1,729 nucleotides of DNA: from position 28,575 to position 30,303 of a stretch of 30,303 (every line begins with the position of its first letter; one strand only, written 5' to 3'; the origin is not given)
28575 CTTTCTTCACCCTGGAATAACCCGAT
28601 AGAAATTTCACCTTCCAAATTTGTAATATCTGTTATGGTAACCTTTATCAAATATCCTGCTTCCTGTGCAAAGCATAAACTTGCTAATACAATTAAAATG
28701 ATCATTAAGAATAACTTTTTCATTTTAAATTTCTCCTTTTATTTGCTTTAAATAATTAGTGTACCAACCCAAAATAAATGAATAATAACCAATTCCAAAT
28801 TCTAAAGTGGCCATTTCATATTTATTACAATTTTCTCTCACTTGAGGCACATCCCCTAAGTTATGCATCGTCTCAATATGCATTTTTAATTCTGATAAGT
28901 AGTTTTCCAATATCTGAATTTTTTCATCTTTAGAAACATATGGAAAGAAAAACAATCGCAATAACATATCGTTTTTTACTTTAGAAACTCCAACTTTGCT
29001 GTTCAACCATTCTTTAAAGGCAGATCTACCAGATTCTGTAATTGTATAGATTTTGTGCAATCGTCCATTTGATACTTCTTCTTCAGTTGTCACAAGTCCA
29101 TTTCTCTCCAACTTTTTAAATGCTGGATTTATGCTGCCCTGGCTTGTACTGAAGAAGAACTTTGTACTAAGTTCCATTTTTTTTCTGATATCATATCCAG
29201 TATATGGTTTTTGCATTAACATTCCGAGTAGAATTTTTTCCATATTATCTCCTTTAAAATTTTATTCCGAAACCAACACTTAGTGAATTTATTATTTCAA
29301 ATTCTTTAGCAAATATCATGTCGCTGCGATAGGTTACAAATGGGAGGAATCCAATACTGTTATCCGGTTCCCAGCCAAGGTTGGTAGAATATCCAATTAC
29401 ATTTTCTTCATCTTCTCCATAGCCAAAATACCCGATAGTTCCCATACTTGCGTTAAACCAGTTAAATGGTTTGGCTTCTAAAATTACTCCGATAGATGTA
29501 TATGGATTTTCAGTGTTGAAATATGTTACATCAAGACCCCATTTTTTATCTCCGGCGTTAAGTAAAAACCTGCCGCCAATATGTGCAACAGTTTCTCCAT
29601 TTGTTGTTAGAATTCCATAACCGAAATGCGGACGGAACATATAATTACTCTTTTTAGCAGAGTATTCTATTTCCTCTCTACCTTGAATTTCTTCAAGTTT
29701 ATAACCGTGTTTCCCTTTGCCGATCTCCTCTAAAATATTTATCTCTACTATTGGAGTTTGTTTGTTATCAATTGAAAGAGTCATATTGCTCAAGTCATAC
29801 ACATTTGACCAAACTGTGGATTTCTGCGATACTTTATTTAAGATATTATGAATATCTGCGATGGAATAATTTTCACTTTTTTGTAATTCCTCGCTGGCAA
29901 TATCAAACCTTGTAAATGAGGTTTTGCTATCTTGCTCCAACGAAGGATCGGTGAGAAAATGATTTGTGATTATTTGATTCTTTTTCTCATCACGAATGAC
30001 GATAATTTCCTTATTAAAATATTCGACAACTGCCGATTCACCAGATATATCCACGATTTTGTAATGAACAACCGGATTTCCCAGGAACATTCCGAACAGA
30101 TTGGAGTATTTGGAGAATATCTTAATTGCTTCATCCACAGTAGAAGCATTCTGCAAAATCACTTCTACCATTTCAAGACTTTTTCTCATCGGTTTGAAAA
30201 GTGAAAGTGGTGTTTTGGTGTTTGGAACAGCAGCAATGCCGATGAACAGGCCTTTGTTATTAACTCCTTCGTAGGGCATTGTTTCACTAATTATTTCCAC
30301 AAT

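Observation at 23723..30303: Seven-gene PadR-containing operon linking envelope proteins to four flavodoxin-fold/Fe-S redox proteins: candidate undescribed lipophile/quinone redox system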

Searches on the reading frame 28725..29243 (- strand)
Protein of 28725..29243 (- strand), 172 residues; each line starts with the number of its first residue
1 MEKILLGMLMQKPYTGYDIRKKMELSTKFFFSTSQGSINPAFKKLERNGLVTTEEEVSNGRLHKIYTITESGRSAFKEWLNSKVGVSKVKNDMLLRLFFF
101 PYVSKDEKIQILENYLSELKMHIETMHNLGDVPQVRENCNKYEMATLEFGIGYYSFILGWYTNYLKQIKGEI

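Call 3: search_protein_families(library=pfam, proteins=[window:28725-29243:-], max_evalue=0.01)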
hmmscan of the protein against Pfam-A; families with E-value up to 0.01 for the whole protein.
window:28725-29243:- (172 aa): 3 families
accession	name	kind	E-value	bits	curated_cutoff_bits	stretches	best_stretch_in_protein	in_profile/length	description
PF03551.20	PadR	-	2e-16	60.2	27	1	5-78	1-75/75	Transcriptional regulator PadR-like family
PF13601.12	HTH_34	-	5.9e-06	26.8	27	1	32-80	25-73/80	Winged helix DNA-binding domain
PF10400.15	Vir_act_alpha_C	-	2.3e-05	25.4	22.4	1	89-168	1-77/78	Virulence activator alpha C-term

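Call 7: search_protein_families(library=ncbifam, proteins=[window:28725-29243:-], max_evalue=0.001)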
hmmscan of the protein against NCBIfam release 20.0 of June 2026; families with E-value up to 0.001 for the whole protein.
window:28725-29243:- (172 aa): 4 families
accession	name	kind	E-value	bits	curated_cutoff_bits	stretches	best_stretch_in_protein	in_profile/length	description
TIGR03433.1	padR_acidobact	paralog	3.8e-11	43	101.8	1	4-78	8-83/101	PadR family transcriptional regulator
NF053635.1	TransRegRv3488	equivalog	6.2e-08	32.8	140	1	30-78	35-83/98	Rv3488 family transcriptional regulator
TIGR02719.1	repress_PhaQ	equivalog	2.8e-05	24.4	139.35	1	8-103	32-128/138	poly-beta-hydroxybutyrate-responsive repressor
NF006931.0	PRK09416.1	equivalog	0.00084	19.5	112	0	6-79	49-118/135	PadR family transcriptional regulator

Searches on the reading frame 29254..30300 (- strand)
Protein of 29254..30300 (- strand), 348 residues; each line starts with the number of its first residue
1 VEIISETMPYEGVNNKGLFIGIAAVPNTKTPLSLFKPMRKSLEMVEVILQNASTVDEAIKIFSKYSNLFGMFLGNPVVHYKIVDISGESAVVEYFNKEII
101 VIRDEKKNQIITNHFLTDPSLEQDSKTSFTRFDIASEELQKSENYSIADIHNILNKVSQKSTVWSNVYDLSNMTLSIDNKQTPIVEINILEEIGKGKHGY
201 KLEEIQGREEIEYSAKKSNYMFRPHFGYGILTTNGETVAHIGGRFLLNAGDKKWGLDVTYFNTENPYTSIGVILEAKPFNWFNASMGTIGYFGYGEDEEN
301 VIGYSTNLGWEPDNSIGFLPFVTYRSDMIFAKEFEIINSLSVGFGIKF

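Call 3: search_protein_families(library=pfam, proteins=[window:29254-30300:-], max_evalue=0.01)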
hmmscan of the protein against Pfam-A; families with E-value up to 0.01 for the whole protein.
window:29254-30300:- (348 aa): 2 families
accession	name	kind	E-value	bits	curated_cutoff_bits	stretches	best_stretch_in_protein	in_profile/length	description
PF02275.23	CBAH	-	4.6e-07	30.2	20.4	1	10-113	67-174/316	Linear amide C-N hydrolases, choloylglycine hydrolase family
PF03417.21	AAT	-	5.8e-07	29.9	23.2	1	11-174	47-215/225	Acyl-coenzyme A:6-aminopenicillanic acid acyl-transferase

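Call 7: search_protein_families(library=ncbifam, proteins=[window:29254-30300:-], max_evalue=0.001)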
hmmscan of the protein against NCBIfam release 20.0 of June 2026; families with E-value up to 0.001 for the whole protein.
window:29254-30300:- (348 aa): 1 family
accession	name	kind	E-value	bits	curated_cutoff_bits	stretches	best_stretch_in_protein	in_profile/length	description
NF040521.1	C45_proenzyme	subfamily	6.4e-13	48.7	85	1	10-174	144-312/313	C45 family autoproteolytic acyltransferase/hydrolase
